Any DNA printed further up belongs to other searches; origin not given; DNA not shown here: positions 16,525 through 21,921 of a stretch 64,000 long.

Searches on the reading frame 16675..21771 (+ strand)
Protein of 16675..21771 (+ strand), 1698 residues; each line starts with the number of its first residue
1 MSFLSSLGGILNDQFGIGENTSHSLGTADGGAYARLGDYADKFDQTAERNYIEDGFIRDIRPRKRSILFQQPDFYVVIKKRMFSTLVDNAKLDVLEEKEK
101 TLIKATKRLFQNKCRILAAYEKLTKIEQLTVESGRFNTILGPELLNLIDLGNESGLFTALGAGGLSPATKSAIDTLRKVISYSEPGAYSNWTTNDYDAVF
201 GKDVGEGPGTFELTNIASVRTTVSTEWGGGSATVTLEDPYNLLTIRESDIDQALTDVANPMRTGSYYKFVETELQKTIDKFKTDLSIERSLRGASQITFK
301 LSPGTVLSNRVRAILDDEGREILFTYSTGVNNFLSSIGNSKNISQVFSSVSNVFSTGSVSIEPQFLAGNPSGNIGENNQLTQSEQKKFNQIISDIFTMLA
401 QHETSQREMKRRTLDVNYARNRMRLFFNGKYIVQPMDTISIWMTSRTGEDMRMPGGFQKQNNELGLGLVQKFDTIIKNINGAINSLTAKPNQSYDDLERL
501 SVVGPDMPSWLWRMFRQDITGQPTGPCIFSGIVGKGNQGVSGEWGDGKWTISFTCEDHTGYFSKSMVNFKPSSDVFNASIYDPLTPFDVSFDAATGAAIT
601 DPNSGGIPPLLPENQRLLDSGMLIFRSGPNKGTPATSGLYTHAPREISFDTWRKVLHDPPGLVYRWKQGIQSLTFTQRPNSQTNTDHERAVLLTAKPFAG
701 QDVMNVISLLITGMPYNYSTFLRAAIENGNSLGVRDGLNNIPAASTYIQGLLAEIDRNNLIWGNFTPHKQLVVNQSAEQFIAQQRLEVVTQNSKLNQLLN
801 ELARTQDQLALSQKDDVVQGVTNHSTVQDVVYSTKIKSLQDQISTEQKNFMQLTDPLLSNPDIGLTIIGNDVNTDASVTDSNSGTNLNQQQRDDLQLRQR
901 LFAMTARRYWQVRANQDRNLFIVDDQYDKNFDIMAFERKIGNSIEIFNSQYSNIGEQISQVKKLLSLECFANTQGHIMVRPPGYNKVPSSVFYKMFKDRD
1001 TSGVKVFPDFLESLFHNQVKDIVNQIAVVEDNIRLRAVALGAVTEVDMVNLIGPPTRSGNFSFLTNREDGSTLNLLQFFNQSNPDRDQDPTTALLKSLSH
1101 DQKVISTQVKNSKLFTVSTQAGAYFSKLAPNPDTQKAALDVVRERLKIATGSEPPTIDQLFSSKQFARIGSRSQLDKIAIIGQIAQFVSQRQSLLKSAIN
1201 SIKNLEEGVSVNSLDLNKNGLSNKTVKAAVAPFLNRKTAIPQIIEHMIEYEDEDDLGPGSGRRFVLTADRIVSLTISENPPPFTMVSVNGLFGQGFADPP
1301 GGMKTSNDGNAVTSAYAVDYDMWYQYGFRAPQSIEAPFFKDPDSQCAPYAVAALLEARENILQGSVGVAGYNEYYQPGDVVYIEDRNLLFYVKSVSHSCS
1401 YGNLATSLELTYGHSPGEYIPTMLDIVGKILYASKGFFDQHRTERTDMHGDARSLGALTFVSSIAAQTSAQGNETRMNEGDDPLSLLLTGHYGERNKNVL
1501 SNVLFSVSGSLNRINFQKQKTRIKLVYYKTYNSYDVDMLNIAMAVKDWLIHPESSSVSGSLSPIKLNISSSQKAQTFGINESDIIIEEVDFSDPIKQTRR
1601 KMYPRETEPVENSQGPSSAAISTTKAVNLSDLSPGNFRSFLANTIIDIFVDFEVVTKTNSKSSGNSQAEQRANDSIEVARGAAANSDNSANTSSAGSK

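Call 14: search_protein_families(library=phrogs, proteins=[window:16675-21771:+], max_evalue=0.01)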
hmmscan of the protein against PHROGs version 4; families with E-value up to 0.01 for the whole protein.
window:16675-21771:+ (1698 aa): 1 family
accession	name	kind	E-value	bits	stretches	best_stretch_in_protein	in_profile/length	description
phrog_21091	-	unknown function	0.0069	16.8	0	765-884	194-301/407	-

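Call 15: search_protein_families(library=pfam, proteins=[window:16675-21771:+], max_evalue=0.01)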
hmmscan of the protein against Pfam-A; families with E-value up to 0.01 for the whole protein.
window:16675-21771:+ (1698 aa): 1 family
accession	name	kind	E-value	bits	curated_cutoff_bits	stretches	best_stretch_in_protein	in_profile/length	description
PF00206.25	Lyase_1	-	0.0014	18.6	27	1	779-878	114-214/312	Lyase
